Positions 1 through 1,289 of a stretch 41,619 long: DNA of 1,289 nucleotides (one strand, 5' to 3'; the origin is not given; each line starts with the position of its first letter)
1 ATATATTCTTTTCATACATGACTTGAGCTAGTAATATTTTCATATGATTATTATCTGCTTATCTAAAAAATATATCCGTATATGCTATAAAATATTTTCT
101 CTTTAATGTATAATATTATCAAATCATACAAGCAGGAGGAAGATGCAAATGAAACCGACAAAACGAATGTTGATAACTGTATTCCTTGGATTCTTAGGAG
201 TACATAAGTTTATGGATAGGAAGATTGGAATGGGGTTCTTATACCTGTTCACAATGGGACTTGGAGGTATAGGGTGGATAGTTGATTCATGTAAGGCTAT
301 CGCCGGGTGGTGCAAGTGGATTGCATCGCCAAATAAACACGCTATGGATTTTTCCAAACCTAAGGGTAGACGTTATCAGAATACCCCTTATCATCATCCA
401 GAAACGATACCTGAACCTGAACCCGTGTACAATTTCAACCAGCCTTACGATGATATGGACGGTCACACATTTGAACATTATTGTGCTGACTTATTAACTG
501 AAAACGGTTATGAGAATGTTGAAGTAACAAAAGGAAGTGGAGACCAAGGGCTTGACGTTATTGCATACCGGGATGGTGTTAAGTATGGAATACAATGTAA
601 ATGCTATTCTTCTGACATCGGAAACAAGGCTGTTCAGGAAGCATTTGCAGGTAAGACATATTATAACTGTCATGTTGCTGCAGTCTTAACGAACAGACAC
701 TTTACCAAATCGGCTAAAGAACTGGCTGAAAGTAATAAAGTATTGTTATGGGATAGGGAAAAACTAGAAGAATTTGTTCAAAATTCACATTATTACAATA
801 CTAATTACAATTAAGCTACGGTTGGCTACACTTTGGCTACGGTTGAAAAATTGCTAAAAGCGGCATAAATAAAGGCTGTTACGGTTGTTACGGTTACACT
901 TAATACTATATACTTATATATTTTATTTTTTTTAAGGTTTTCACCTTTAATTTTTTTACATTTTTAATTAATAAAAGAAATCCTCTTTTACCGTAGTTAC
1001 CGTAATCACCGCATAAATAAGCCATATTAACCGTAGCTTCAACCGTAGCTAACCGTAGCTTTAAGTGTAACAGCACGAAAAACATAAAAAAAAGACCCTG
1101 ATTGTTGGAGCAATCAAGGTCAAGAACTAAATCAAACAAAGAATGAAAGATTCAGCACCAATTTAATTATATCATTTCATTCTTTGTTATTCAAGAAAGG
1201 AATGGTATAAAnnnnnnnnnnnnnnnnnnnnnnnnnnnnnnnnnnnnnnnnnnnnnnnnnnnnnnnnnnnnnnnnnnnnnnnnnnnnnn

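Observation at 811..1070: Composite iteron-like element of about 270 bp, present twice and sharing an identical 86-bp arm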

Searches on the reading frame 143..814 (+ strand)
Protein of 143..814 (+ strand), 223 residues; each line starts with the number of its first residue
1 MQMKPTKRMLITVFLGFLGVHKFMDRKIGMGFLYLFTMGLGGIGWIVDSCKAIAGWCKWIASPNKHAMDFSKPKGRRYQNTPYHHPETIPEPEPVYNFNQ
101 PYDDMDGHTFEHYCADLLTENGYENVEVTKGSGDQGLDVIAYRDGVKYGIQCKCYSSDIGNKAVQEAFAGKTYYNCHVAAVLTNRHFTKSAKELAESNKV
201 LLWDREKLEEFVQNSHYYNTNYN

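Call 7: search_protein_families(library=pfam, proteins=[window:143-814:+], max_evalue=0.01)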
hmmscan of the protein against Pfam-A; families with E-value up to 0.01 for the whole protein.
window:143-814:+ (223 aa): 4 families
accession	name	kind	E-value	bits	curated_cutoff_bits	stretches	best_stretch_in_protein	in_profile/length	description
PF04471.18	Mrr_cat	-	2.1e-30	105.6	21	1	103-211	2-114/115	Restriction endonuclease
PF22722.2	NA-iREase1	-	2e-12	47.4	27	1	110-206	1-102/106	NACHT-associated inactive Restriction Endonuclease 1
PF05154.21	TM2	-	4.5e-12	46.4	27.9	1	10-48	10-49/51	TM2 domain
PF13156.12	Mrr_cat_2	-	3.9e-06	27.2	22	1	129-199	24-101/127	Restriction endonuclease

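Call 80: search_protein_families(library=phrogs, proteins=[window:143-814:+], max_evalue=0.00001)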
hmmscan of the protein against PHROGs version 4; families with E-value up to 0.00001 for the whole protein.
window:143-814:+ (223 aa): 3 families
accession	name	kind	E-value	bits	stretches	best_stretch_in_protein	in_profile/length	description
phrog_19856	-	unknown function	2.7e-12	47.8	1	105-218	71-184/192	-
phrog_8793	-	unknown function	4e-09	37.9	1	12-49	11-48/81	-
phrog_17577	-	DNA, RNA and nucleotide metabolism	2.8e-07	31.1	1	102-200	81-180/210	restriction endonuclease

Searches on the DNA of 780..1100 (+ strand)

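Call 8: search_dna_similar(query=window:780-1100:+, collection=phages, mode=distant, max_rows=30)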
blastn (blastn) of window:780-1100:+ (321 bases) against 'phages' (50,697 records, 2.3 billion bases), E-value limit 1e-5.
No match.

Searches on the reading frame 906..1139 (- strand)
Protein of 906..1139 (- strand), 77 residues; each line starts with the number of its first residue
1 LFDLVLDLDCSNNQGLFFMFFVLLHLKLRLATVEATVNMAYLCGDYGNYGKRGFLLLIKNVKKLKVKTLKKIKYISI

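Call 7: search_protein_families(library=pfam, proteins=[window:906-1139:-], max_evalue=0.01)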
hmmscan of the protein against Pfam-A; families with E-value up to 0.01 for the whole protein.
window:906-1139:- (77 aa): 0 families
